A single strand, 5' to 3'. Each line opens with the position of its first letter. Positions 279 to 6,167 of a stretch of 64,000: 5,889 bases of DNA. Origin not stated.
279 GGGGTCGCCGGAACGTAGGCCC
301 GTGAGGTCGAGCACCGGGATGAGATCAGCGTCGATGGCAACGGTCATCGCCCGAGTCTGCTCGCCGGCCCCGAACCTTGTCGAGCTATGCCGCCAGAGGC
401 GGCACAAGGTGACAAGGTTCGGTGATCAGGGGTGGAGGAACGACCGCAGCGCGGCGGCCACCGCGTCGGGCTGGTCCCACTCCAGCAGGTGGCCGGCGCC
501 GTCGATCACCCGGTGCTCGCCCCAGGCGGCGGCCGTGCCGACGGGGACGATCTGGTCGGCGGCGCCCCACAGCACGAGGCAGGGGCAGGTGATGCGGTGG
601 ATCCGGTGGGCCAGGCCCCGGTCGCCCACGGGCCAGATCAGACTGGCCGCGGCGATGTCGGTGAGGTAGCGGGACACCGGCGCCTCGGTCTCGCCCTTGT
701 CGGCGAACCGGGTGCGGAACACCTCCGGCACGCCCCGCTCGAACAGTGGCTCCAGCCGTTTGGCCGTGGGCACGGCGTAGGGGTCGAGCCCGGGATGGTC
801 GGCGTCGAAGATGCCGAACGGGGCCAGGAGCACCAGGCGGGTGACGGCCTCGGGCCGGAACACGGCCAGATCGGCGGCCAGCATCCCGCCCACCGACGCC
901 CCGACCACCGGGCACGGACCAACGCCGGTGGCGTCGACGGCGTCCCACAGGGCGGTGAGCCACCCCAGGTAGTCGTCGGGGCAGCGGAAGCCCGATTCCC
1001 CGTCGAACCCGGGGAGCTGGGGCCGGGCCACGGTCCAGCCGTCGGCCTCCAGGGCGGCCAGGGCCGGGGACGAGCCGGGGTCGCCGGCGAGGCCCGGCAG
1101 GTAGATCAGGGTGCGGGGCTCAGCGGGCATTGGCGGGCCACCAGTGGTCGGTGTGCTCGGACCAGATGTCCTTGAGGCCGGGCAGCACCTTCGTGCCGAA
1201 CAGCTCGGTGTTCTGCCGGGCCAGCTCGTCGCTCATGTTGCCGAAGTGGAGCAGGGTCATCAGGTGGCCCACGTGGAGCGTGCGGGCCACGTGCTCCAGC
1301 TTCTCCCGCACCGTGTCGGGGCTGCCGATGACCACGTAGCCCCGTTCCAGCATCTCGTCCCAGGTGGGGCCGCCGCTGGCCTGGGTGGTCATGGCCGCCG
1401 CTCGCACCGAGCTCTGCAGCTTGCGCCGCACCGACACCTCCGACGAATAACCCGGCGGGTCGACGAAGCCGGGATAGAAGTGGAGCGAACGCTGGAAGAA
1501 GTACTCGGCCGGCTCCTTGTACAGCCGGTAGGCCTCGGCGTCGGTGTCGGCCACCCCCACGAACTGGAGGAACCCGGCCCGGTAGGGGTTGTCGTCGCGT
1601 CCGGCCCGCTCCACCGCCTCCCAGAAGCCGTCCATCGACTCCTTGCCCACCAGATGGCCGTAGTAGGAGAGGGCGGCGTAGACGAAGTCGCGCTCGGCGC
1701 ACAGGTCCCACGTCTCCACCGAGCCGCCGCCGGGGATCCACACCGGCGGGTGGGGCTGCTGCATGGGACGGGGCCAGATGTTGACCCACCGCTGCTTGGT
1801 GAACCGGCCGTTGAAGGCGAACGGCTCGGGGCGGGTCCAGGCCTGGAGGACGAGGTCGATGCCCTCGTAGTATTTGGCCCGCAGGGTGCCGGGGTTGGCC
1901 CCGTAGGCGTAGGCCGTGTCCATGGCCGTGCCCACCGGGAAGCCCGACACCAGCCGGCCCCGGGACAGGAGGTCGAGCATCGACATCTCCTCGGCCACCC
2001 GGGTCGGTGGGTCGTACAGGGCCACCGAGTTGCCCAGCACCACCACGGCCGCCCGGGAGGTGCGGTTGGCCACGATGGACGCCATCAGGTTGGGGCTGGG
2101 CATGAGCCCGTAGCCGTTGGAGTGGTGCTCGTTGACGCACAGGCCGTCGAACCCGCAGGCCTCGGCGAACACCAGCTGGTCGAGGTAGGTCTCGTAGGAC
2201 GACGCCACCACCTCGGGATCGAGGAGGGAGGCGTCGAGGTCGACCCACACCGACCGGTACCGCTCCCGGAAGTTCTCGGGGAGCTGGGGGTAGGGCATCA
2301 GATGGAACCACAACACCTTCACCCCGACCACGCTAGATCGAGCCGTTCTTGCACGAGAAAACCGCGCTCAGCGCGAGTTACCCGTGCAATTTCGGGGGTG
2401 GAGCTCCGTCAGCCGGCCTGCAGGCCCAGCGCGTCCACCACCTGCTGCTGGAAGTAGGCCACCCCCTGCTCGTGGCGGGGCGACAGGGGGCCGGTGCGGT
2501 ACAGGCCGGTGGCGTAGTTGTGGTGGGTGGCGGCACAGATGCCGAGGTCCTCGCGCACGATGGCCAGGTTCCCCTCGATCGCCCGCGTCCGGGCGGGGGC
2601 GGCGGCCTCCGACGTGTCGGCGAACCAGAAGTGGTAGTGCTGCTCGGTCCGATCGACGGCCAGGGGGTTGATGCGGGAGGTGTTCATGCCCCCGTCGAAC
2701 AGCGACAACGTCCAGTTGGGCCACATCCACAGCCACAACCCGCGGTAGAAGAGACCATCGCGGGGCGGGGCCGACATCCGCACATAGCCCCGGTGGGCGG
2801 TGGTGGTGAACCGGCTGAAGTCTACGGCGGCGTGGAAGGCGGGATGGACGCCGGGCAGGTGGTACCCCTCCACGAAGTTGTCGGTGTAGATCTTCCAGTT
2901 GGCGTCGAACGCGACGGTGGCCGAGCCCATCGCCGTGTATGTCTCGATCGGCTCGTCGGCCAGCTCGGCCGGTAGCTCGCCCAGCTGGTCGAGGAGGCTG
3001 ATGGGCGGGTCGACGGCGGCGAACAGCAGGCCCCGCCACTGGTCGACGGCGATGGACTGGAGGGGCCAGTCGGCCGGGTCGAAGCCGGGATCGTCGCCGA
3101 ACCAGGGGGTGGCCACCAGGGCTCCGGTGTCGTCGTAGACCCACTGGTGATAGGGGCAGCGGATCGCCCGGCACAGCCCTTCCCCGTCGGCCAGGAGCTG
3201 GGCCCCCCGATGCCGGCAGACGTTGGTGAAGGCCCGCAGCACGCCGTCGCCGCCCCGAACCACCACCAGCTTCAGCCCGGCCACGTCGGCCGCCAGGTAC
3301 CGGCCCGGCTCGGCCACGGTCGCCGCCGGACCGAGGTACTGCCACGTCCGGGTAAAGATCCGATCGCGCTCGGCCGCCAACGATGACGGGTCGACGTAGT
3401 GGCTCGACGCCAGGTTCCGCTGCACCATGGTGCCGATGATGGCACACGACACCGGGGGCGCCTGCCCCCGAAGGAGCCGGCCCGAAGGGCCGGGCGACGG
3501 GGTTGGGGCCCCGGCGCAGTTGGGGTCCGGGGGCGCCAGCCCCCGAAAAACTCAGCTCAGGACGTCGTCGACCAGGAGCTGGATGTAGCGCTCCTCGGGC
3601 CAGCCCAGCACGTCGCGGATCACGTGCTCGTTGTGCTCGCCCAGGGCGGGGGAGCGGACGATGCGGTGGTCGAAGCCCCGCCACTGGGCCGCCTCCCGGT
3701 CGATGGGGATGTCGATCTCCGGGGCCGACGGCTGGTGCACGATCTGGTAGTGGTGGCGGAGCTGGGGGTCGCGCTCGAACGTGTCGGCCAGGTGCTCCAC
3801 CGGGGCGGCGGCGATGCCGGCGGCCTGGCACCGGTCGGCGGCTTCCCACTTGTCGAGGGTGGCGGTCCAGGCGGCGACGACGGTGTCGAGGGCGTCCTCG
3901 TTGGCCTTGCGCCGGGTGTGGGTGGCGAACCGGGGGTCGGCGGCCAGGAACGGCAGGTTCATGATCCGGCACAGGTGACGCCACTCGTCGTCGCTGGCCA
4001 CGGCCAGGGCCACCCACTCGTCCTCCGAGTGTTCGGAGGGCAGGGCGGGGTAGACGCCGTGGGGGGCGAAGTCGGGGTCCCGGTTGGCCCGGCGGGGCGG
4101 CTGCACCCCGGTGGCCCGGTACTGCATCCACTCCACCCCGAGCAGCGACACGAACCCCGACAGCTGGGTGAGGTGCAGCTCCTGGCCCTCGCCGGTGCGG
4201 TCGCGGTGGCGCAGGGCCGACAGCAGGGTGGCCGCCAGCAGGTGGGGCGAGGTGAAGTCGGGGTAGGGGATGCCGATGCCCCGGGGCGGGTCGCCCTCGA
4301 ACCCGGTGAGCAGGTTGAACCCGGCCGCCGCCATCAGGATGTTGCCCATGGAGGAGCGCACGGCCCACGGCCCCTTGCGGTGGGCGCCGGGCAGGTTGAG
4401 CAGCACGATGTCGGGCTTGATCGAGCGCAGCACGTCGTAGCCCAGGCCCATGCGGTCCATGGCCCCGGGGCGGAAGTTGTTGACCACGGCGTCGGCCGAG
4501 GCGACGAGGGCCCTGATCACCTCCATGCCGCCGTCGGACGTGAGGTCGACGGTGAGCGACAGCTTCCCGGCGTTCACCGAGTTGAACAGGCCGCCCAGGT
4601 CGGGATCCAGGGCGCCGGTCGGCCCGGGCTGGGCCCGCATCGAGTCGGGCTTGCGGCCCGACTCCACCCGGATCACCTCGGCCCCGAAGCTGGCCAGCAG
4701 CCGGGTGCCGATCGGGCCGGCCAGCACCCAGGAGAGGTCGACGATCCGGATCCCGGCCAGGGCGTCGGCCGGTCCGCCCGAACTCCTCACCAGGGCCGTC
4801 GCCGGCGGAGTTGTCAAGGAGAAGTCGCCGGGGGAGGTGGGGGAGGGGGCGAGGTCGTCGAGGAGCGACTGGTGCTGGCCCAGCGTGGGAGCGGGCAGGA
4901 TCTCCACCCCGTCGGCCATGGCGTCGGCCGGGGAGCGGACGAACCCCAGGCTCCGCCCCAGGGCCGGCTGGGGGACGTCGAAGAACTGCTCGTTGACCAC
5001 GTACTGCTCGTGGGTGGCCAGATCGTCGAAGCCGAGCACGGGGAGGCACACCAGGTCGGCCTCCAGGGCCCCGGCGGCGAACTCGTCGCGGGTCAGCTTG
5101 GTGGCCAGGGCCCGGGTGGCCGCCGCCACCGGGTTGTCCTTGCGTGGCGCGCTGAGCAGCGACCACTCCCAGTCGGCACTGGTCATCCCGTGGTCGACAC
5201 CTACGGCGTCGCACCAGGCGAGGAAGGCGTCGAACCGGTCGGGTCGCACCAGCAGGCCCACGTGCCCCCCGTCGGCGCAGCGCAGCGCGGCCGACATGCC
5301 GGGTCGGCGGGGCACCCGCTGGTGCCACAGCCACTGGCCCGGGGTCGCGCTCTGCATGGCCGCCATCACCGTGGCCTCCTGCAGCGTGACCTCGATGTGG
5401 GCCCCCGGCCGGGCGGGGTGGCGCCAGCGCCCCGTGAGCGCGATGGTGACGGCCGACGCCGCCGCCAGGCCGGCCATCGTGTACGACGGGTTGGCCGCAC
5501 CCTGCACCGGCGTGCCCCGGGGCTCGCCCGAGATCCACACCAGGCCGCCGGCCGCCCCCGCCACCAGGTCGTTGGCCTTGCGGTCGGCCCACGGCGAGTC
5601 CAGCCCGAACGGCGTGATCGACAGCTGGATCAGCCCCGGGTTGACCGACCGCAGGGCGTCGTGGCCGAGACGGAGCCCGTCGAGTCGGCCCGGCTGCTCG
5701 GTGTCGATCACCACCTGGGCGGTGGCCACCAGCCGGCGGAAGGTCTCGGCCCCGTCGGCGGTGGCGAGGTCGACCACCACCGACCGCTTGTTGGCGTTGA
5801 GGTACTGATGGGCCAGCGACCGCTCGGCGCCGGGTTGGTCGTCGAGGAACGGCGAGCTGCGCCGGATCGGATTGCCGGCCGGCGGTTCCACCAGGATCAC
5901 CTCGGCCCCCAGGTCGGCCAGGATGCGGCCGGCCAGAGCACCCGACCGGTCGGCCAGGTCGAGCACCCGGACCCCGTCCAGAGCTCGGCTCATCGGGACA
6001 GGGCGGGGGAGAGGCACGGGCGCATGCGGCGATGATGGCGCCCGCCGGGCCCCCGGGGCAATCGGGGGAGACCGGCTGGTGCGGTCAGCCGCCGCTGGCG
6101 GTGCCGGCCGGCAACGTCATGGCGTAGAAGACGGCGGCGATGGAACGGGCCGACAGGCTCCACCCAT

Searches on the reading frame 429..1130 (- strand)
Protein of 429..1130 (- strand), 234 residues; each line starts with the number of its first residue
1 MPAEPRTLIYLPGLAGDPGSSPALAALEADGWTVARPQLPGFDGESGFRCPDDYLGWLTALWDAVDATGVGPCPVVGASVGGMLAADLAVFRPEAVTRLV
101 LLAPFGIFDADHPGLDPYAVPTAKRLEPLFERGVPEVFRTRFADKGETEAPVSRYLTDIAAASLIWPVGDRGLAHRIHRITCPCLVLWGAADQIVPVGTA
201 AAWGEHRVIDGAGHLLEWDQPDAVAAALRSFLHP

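Call 14: search_protein_families(library=pfam, proteins=[window:429-1130:-], max_evalue=0.001)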
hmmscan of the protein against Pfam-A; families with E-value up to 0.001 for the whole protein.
window:429-1130:- (234 aa): 3 families
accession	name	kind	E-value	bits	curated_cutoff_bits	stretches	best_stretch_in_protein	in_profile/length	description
PF12697.13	Abhydrolase_6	-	1.6e-15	58.8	26.3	1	9-227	2-217/217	Alpha/beta hydrolase family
PF00561.26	Abhydrolase_1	-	2.8e-14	53.8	25.8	1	7-149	2-143/245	alpha/beta hydrolase fold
PF12146.15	Hydrolase_4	-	7.5e-09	35.7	27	1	26-200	26-210/239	Serine aminopeptidase, S33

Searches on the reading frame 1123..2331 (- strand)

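Call 14: search_protein_families(library=pfam, proteins=[window:1123-2331:-], max_evalue=0.001)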
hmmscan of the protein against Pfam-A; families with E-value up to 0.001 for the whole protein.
window:1123-2331:- (403 aa): 1 family
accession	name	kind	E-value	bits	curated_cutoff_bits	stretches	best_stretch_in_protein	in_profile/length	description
PF00296.26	Bac_luciferase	-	5.5e-37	128.2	27.9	1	44-351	18-310/314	Luciferase-like monooxygenase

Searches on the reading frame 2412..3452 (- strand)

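Call 14: search_protein_families(library=pfam, proteins=[window:2412-3452:-], max_evalue=0.001)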
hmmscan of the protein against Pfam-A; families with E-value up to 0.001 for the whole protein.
window:2412-3452:- (347 aa): 2 families
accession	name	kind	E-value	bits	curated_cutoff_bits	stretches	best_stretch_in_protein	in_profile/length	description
PF00848.25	Ring_hydroxyl_A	-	5.4e-25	89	24.9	2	215-342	77-206/208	Ring hydroxylating alpha subunit (catalytic domain)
PF00355.32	Rieske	-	6.5e-18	64.9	20.3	1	36-116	1-79/88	Rieske [2Fe-2S] domain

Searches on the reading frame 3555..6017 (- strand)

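Call 14: search_protein_families(library=pfam, proteins=[window:3555-6017:-], max_evalue=0.001)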
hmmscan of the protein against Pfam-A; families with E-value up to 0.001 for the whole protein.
window:3555-6017:- (821 aa): 1 family
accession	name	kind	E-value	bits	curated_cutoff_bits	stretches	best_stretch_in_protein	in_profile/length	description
PF02515.22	CoA_transf_3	-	1.5e-158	528.1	23.3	2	420-796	1-366/366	CoA-transferase family III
